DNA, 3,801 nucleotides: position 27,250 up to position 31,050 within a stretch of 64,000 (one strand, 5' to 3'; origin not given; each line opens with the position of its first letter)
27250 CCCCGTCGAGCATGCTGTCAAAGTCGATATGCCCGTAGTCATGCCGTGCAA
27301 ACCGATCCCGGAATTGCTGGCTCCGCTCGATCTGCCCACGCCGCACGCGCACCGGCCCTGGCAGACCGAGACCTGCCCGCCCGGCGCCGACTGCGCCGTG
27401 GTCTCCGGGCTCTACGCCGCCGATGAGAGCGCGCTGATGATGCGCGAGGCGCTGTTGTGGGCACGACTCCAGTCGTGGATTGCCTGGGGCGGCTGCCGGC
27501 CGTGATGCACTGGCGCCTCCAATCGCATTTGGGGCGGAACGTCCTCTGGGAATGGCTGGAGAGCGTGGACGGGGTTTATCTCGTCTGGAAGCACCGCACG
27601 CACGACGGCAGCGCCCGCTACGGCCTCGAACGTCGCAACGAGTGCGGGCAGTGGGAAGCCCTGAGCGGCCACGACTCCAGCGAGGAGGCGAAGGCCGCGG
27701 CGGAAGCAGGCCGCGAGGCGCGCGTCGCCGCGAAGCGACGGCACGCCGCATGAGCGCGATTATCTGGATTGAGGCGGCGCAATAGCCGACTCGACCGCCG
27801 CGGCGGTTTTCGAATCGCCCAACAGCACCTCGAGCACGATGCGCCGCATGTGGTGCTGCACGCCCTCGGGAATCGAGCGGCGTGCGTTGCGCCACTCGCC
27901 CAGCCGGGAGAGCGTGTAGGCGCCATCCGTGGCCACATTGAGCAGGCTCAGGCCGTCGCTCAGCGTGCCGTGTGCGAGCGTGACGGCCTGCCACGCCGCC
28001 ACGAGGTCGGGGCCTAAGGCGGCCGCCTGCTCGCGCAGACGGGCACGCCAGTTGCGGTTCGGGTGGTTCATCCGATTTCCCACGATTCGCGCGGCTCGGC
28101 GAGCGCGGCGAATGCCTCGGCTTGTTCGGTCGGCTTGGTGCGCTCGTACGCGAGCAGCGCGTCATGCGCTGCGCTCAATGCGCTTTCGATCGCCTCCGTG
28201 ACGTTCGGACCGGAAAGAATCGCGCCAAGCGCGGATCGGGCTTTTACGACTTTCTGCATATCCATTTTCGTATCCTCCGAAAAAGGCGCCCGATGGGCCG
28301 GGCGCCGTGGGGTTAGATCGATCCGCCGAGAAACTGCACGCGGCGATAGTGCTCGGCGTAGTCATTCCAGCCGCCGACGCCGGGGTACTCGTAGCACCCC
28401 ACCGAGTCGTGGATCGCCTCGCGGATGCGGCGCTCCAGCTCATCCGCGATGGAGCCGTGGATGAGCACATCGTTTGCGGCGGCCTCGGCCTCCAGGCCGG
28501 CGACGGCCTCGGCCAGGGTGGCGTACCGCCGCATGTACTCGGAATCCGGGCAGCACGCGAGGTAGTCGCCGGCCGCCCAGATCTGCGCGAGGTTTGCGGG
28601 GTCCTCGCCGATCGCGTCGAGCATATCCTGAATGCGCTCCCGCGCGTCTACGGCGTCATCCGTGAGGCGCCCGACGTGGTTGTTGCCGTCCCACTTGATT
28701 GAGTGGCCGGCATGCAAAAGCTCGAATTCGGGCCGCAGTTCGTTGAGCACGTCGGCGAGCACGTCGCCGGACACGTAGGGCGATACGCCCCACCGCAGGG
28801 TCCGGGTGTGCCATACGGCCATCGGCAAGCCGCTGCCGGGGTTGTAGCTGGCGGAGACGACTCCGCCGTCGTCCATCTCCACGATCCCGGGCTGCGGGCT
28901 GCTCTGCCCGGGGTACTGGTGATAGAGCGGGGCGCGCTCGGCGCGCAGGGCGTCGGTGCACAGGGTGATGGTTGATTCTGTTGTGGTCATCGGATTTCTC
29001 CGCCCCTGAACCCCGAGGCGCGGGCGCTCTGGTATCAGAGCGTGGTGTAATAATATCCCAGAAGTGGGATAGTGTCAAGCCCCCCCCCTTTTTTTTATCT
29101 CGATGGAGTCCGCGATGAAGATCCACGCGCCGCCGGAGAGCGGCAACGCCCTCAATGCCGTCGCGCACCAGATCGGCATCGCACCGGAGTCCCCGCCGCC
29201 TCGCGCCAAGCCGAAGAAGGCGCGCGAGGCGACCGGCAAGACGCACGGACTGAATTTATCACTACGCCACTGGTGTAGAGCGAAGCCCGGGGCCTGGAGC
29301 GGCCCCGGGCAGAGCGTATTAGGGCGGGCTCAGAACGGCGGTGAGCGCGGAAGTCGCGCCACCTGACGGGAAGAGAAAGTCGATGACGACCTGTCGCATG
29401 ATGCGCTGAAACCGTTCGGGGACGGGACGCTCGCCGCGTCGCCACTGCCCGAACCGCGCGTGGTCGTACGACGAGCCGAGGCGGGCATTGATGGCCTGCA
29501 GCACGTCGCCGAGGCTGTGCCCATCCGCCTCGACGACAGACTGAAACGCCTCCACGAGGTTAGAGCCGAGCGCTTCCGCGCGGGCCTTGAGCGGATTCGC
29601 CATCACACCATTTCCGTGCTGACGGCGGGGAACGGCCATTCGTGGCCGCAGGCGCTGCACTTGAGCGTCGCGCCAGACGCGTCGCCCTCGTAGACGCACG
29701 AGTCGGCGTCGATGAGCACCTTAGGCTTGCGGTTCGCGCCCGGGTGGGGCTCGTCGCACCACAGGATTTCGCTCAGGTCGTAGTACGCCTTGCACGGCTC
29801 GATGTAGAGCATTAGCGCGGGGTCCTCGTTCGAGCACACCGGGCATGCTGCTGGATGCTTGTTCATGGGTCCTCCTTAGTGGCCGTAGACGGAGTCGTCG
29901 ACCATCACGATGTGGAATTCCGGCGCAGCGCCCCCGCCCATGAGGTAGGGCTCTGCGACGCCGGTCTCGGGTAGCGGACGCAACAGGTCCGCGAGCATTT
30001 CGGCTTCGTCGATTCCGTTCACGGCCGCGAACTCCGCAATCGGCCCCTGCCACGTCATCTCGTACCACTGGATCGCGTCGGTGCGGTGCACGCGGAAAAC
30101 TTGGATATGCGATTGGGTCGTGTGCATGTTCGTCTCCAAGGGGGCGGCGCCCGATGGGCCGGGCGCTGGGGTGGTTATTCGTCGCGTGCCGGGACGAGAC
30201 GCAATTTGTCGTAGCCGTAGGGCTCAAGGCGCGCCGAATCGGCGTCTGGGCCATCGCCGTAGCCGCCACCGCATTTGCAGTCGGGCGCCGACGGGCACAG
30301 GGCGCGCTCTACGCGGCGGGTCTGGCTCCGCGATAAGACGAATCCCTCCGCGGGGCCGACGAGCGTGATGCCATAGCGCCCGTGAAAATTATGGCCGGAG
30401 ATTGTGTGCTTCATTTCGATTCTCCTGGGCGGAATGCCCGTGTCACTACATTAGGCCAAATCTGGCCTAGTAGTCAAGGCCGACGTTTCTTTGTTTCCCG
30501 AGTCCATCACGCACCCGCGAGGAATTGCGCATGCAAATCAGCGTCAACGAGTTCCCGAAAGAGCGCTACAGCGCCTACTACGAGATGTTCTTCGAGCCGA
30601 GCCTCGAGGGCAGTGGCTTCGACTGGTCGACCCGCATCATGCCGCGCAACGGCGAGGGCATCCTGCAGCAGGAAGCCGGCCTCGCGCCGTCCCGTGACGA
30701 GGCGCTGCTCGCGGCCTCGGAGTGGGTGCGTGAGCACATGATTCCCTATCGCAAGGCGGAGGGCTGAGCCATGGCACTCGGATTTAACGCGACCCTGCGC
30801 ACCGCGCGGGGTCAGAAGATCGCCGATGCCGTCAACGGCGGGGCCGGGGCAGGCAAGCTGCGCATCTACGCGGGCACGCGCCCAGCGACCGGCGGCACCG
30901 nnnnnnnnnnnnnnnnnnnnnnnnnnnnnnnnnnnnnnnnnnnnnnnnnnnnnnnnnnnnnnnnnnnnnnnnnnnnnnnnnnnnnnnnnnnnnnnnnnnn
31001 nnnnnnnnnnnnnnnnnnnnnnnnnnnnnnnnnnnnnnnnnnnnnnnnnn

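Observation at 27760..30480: Two leftward 'moron' operons wedged between the lysis cassette and the late structural region, one under a near-consensus sigma70 promoter with an adjacent C9T8 tract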

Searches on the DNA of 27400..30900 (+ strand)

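Call 5: search_dna_similar(query=window:27400-30900:+, collection=phages, mode=near)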
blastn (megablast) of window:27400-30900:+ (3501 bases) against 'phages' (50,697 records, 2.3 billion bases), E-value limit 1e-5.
No match.

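Call 96: search_rna_families(source=window, start=27400, end=30800, threshold=evalue, max_evalue=1)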
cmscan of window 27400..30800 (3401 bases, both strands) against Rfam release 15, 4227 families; matches with E-value up to 1: 0.
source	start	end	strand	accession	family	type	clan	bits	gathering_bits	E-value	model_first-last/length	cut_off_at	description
